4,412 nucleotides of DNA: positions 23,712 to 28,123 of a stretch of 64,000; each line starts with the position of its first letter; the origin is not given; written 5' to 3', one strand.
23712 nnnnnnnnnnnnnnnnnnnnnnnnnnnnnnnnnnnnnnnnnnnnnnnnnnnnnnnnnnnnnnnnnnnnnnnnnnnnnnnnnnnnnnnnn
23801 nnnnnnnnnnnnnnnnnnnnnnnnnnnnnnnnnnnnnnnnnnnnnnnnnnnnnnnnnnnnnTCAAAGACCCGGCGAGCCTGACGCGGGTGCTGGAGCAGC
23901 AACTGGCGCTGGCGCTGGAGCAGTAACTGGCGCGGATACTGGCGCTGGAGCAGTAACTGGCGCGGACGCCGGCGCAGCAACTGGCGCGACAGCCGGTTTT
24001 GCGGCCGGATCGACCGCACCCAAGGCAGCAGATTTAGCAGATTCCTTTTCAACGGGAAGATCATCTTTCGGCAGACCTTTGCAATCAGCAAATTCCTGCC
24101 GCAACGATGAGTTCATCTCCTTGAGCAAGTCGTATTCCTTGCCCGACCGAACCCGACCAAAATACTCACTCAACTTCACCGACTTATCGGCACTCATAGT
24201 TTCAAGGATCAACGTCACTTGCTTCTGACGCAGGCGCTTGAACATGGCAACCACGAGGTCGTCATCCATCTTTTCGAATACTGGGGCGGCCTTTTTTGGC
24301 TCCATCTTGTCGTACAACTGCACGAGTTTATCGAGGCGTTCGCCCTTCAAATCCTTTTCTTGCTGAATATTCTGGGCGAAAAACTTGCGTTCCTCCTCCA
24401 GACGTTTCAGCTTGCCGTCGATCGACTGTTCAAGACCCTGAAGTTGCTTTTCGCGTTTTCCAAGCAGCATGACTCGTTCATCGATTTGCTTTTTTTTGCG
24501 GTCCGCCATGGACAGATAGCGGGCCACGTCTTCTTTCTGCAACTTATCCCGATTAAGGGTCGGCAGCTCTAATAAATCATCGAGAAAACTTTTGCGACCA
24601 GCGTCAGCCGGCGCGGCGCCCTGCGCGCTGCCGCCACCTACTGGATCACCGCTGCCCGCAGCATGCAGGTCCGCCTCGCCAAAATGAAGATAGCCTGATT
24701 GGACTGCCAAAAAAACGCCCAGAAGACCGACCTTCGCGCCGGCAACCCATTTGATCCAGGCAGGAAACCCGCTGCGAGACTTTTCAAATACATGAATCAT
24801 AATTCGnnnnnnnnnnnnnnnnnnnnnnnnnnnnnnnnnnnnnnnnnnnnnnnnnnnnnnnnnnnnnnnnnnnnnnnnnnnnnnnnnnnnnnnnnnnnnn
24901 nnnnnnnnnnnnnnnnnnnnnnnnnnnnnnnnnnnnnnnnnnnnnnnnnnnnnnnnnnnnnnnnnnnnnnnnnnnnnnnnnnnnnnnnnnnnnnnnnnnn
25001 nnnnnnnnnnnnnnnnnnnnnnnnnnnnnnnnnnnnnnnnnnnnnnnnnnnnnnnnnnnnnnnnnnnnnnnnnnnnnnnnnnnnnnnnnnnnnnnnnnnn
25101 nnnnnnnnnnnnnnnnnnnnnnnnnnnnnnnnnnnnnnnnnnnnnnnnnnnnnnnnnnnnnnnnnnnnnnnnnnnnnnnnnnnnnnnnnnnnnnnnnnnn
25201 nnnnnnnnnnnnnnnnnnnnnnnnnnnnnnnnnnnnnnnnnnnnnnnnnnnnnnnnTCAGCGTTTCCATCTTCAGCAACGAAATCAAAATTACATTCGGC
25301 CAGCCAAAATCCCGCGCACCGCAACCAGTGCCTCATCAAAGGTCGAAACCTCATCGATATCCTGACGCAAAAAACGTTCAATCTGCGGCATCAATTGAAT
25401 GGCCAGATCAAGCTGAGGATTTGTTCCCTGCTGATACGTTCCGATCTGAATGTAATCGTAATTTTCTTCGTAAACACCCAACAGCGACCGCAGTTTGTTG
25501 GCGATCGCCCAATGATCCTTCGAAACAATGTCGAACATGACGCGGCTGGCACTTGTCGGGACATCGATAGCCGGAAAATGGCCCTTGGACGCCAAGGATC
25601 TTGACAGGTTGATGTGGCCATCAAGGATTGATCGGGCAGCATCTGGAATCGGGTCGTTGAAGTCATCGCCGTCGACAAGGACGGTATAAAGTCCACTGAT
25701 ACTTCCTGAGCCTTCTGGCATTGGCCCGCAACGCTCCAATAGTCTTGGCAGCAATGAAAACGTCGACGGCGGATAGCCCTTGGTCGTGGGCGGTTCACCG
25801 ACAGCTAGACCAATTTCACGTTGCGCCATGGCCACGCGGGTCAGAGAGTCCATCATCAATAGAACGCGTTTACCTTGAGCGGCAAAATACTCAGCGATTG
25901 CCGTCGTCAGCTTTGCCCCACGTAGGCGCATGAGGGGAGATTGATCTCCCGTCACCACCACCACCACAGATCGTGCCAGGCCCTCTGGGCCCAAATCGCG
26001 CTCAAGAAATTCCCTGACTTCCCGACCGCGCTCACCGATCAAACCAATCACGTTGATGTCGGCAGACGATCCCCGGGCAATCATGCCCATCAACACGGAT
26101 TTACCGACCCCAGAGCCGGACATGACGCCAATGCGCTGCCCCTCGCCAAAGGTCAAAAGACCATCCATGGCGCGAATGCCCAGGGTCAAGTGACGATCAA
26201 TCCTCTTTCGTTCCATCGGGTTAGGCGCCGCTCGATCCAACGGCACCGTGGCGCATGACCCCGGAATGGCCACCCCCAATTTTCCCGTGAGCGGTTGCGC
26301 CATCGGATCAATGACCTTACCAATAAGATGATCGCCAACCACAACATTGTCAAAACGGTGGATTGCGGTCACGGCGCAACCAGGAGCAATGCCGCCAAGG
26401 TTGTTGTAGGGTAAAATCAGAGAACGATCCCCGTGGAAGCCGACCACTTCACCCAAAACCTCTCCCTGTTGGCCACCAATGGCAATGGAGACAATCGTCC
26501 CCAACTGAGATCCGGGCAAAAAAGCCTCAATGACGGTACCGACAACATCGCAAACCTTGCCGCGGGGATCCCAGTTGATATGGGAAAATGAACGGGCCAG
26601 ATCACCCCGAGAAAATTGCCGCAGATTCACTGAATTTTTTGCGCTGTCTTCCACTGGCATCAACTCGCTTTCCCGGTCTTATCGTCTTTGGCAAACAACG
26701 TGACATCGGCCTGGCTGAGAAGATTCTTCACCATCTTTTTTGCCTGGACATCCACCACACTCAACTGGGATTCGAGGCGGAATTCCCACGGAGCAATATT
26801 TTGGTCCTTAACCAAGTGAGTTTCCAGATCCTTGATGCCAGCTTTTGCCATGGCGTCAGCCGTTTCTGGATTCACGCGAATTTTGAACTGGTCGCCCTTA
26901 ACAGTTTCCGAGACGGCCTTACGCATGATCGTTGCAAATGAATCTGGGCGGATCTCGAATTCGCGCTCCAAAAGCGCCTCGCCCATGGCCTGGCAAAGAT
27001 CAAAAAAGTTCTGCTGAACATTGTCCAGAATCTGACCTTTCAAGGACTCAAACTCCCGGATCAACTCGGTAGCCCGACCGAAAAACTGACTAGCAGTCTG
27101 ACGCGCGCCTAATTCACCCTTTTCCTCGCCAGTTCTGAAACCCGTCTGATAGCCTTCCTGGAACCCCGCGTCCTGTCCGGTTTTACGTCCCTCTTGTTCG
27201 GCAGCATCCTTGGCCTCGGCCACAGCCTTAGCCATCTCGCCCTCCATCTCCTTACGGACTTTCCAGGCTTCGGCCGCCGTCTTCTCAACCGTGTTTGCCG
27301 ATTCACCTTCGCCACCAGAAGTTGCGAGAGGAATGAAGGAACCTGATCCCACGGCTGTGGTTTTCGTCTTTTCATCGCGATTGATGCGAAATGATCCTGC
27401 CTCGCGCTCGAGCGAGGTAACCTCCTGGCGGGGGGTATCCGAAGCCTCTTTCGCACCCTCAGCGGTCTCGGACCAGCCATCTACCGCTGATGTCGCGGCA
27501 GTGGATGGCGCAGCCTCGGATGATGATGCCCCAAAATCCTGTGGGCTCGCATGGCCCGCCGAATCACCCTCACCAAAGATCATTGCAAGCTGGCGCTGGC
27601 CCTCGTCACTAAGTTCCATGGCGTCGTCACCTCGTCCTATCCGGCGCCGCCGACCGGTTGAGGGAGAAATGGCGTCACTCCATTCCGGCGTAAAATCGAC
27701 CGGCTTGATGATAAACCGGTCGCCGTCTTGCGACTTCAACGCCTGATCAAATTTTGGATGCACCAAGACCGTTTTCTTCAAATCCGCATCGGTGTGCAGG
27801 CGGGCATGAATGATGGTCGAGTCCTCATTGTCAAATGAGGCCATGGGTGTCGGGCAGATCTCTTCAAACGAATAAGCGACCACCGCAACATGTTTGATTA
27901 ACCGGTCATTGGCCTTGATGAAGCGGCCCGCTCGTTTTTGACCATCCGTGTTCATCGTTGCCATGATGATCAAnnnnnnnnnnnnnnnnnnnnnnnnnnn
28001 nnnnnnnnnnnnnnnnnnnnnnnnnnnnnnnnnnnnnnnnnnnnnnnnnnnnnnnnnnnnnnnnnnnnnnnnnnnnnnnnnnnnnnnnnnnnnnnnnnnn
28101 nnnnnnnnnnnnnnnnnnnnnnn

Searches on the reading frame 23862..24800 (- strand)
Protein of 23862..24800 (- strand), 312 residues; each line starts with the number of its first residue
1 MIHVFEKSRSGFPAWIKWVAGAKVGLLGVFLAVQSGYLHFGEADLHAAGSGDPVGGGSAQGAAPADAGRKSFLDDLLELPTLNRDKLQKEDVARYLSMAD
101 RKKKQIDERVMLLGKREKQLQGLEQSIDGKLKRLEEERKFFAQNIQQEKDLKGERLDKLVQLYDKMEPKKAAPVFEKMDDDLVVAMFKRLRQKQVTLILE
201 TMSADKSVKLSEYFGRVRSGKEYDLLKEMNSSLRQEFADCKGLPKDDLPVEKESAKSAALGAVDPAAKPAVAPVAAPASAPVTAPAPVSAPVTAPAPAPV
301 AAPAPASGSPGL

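Call 38: search_protein_families(library=pfam, proteins=[window:23862-24800:-], max_evalue=0.0001)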
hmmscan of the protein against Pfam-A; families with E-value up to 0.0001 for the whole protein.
window:23862-24800:- (312 aa): 1 family
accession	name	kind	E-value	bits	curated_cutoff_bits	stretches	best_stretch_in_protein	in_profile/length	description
PF03448.22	MgtE_N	-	1.1e-06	29.5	25.9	1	158-215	17-74/102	MgtE intracellular N domain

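Call 46: search_protein_families(library=pfam, proteins=[window:23862-24800:-], max_evalue=1)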
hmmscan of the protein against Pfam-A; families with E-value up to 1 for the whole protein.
window:23862-24800:- (312 aa): 3 families
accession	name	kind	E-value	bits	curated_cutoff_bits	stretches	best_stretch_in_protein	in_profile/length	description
PF03448.22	MgtE_N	-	1.1e-06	29.5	25.9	1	158-215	17-74/102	MgtE intracellular N domain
PF15385.11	SARG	-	0.0069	15.9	27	1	234-308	316-388/572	Specifically androgen-regulated gene protein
PF20140.4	DUF6530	-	0.15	12.3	23.7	1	95-166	86-157/159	Family of unknown function (DUF6530)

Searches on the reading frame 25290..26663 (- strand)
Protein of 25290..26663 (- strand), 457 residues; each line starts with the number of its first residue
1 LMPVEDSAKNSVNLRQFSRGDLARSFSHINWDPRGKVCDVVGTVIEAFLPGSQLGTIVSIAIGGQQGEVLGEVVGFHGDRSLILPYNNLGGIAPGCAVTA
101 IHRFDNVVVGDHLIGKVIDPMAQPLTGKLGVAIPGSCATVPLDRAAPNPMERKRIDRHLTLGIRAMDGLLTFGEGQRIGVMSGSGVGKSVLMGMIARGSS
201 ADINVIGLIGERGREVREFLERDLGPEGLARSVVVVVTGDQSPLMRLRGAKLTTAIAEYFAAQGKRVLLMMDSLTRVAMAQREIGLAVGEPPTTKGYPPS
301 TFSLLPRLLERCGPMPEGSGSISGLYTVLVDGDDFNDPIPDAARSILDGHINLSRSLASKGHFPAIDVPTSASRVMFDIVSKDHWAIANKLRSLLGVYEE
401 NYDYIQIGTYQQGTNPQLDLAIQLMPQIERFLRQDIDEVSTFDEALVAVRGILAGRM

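Call 38: search_protein_families(library=pfam, proteins=[window:25290-26663:-], max_evalue=0.0001)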
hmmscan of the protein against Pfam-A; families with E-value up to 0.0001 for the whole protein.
window:25290-26663:- (457 aa): 3 families
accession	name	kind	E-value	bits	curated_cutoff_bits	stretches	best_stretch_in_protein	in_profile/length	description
PF00006.31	ATP-synt_ab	-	5.2e-84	281.6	29.5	1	162-373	1-213/213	ATP synthase alpha/beta family, nucleotide-binding domain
PF18269.6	T3SS_ATPase_C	-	8.7e-25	86.8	22.7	1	380-446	1-67/72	T3SS EscN ATPase C-terminal domain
PF02874.29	ATP-synt_ab_N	-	7.1e-06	26.9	20.9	1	37-99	1-66/69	ATP synthase alpha/beta family, beta-barrel domain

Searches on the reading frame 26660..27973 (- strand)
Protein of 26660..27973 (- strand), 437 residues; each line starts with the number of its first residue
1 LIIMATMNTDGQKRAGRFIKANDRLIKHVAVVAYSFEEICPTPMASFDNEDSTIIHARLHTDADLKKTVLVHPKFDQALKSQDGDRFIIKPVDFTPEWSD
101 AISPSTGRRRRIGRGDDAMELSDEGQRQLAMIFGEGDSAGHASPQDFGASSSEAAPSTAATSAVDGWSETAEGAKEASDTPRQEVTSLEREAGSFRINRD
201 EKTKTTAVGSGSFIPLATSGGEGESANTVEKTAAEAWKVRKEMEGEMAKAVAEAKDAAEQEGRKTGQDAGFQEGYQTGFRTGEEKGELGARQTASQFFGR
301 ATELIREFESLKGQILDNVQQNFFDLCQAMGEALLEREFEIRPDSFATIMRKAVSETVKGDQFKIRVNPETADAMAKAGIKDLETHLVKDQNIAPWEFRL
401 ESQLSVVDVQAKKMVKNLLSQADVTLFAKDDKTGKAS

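Call 38: search_protein_families(library=pfam, proteins=[window:26660-27973:-], max_evalue=0.0001)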
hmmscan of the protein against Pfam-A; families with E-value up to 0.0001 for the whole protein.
window:26660-27973:- (437 aa): 1 family
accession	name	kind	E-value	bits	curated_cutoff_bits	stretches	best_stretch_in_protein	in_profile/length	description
PF02108.21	FliH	-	1.7e-09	38.2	24.1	1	300-413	6-123/128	Flagellar assembly protein FliH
